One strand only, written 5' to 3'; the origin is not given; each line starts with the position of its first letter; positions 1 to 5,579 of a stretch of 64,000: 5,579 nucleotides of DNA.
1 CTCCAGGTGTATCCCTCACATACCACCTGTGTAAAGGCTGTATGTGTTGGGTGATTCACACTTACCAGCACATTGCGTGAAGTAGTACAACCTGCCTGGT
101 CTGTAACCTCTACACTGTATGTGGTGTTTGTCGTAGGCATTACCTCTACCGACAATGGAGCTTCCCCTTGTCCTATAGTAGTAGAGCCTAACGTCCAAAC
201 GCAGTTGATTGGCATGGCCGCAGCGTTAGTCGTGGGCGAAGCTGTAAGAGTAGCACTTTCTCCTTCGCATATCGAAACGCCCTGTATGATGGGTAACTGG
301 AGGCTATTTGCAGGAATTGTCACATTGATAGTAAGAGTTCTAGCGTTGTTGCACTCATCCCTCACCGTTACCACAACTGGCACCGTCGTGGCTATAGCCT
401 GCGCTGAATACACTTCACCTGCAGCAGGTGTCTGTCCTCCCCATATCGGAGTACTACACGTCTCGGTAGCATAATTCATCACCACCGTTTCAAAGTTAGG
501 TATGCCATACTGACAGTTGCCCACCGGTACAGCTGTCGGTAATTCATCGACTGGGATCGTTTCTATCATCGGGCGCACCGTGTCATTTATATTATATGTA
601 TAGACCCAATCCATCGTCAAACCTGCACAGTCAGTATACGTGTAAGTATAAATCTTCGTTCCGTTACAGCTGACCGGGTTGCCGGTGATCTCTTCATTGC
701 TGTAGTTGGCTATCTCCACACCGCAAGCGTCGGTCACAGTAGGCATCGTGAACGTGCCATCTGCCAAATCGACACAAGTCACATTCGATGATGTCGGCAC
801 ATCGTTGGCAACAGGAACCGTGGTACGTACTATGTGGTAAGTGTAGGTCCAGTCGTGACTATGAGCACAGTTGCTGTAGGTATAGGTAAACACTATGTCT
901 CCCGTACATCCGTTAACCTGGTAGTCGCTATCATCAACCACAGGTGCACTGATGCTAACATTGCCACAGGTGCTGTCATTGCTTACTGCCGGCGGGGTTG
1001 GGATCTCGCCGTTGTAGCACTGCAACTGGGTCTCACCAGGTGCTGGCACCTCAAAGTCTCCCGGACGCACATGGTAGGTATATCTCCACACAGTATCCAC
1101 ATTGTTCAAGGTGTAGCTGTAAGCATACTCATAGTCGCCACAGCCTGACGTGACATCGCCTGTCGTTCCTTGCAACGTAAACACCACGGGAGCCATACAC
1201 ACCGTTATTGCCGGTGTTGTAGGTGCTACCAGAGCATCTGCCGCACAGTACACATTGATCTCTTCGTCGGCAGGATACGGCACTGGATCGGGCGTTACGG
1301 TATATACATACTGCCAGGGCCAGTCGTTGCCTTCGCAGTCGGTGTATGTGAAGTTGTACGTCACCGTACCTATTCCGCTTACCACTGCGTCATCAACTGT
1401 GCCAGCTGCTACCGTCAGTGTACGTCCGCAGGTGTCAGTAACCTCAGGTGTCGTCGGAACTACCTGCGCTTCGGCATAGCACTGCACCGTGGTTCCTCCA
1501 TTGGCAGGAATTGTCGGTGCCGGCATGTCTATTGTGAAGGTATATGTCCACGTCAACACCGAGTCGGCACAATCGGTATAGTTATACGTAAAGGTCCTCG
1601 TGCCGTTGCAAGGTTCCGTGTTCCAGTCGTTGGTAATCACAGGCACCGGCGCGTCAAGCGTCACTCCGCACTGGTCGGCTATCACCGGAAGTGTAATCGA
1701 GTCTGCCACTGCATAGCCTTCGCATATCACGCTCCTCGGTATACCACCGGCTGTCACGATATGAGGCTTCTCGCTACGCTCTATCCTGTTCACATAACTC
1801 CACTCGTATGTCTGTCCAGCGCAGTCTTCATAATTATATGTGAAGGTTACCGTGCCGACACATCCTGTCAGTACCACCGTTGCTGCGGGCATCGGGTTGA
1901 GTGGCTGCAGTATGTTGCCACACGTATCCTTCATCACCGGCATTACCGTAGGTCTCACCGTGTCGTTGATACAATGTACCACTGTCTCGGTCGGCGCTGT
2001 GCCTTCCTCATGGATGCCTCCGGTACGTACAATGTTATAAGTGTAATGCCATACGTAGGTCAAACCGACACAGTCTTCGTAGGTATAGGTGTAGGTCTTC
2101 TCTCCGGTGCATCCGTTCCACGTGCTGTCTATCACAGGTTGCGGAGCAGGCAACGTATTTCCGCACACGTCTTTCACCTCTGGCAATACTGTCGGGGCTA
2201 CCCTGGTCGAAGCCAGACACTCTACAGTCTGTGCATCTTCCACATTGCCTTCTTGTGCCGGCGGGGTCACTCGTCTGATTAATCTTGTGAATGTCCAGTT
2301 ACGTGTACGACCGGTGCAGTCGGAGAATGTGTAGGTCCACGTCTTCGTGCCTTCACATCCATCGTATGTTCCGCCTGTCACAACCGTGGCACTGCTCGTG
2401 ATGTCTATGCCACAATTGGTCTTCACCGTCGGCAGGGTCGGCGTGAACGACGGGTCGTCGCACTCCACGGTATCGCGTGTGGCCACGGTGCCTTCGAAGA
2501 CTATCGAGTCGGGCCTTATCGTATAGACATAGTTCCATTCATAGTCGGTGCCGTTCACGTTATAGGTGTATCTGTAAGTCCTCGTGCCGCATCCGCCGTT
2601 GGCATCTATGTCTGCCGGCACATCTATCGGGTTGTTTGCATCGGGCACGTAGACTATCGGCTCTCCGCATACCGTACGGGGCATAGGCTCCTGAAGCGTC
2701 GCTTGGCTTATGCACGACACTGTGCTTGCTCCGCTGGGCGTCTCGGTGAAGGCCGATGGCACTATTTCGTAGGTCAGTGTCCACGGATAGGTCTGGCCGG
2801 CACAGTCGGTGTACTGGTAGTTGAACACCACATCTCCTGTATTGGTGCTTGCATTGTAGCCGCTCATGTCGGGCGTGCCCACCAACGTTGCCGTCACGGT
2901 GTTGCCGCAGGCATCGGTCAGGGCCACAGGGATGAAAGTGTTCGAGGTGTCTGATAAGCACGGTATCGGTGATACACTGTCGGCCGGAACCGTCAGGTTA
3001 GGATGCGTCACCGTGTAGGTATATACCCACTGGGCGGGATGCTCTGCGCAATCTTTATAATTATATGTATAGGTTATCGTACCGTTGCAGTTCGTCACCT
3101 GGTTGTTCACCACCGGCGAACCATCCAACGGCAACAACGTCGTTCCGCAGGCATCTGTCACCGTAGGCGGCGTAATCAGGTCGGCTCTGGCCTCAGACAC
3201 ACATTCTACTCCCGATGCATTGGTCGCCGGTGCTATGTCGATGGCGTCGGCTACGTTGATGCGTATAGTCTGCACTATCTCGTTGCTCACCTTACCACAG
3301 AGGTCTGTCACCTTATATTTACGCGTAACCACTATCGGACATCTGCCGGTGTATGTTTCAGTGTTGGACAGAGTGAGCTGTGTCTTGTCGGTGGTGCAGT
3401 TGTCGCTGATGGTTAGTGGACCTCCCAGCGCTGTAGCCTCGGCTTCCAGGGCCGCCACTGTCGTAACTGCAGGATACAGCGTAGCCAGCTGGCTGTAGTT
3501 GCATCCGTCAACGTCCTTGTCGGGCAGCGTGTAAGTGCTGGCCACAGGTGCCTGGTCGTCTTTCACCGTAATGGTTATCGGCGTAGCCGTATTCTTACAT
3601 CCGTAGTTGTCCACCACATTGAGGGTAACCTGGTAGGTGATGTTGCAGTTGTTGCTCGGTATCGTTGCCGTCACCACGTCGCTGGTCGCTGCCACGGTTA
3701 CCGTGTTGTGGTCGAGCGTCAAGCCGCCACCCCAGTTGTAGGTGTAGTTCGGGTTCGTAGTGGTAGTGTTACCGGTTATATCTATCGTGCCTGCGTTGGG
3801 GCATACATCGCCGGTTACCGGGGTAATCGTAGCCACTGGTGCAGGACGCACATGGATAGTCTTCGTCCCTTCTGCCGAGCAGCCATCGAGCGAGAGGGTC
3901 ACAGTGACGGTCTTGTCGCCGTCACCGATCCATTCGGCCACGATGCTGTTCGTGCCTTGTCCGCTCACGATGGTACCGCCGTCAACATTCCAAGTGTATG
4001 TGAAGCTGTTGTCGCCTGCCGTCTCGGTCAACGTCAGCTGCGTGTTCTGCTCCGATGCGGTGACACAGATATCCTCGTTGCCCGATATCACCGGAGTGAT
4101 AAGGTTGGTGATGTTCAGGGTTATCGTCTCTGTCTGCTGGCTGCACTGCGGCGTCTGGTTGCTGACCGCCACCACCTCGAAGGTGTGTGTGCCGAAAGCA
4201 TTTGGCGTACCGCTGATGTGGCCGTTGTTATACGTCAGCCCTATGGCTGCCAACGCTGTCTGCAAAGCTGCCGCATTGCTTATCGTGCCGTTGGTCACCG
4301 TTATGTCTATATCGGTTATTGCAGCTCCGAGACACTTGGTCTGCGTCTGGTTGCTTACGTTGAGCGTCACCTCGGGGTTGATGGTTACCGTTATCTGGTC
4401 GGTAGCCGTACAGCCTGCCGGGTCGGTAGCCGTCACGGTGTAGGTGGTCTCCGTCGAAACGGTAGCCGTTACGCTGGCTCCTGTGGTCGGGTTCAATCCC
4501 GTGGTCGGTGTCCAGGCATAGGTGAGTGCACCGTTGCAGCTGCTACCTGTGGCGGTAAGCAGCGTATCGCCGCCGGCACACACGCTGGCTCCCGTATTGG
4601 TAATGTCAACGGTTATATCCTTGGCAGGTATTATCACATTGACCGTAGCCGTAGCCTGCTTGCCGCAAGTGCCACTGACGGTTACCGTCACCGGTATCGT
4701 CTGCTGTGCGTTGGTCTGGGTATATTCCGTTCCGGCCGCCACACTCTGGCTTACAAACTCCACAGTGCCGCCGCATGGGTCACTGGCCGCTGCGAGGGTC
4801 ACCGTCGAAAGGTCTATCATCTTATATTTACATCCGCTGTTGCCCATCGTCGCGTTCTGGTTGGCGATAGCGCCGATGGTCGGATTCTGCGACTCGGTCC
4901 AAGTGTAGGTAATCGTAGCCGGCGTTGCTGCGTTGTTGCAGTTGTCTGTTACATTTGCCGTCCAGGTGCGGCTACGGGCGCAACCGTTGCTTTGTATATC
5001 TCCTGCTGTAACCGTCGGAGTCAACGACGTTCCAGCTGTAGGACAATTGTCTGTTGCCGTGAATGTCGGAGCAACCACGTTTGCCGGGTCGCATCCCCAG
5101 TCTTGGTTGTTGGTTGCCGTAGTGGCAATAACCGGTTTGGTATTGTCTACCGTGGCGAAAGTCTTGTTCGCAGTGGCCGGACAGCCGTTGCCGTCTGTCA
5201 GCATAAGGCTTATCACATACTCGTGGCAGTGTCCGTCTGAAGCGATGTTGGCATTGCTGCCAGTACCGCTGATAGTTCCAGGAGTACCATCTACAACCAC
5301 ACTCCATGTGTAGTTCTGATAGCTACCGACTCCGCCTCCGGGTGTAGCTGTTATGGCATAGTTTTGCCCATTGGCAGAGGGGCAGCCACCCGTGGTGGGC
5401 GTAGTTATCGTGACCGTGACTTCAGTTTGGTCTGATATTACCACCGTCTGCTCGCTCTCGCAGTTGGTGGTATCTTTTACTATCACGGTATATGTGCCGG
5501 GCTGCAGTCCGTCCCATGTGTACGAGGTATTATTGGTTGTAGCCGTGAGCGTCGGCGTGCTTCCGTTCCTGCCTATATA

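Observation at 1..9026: Giant minus-strand ORF of more than 3000 codons that the supplied ORF track does not list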

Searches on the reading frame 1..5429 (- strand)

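Call 63: search_solved_structures(query=window:1-5429:-, max_evalue=0.1)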
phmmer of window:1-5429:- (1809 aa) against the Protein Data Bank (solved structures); distinct sequences matched with E-value up to 0.1: 0.

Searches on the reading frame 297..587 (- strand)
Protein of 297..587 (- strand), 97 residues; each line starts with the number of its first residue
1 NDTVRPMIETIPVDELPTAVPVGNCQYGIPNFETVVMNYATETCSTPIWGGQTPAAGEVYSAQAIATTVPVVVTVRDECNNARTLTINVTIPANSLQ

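Call 65: search_protein_families(library=pfam, proteins=[window:297-587:-], max_evalue=1)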
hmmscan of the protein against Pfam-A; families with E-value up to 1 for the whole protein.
window:297-587:- (97 aa): 1 family
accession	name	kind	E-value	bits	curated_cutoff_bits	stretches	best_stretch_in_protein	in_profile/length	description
PF03932.20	CutC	-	0.037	13.9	23.3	1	42-76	25-58/202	CutC family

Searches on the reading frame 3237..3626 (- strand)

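Call 65: search_protein_families(library=pfam, proteins=[window:3237-3626:-], max_evalue=1)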
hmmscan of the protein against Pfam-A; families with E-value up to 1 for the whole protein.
window:3237-3626:- (130 aa): 1 family
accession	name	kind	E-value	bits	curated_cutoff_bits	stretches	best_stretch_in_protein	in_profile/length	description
PF23237.1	HYR_4C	-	0.00085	19.9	27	1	63-123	16-73/73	HYR-like domain with 4 cysteines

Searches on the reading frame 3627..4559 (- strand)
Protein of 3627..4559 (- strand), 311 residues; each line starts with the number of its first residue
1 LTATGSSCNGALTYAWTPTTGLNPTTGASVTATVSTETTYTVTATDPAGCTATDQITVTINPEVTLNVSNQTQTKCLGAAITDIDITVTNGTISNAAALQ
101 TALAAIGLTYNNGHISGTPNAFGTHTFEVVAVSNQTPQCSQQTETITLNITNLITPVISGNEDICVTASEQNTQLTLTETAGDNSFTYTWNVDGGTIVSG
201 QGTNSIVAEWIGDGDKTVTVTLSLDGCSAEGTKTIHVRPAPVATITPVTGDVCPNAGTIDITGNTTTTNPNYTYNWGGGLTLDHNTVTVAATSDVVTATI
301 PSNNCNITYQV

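Call 9: search_protein_families(library=pfam, proteins=[window:3627-4559:-], max_evalue=1)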
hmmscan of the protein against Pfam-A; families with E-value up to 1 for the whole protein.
window:3627-4559:- (311 aa): 1 family
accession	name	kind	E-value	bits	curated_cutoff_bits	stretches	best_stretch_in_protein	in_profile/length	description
PF22352.2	K319L-like_PKD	-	0.0041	17.5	27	1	1-60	16-84/84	K319L-like, PKD domain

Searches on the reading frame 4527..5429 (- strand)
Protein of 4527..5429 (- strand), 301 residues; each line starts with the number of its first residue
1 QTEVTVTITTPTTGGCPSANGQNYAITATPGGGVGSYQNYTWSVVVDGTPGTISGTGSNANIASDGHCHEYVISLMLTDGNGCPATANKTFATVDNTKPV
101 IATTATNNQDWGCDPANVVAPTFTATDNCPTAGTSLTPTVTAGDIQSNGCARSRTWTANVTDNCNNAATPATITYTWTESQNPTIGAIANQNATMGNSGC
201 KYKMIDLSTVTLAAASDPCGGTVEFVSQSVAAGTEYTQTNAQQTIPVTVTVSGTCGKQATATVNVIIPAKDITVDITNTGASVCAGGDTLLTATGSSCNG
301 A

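Call 9: search_protein_families(library=pfam, proteins=[window:4527-5429:-], max_evalue=1)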
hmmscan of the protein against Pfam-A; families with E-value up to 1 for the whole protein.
window:4527-5429:- (301 aa): 1 family
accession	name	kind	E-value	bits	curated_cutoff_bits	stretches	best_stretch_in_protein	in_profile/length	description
PF22352.2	K319L-like_PKD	-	0.00021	21.7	27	1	35-88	26-79/84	K319L-like, PKD domain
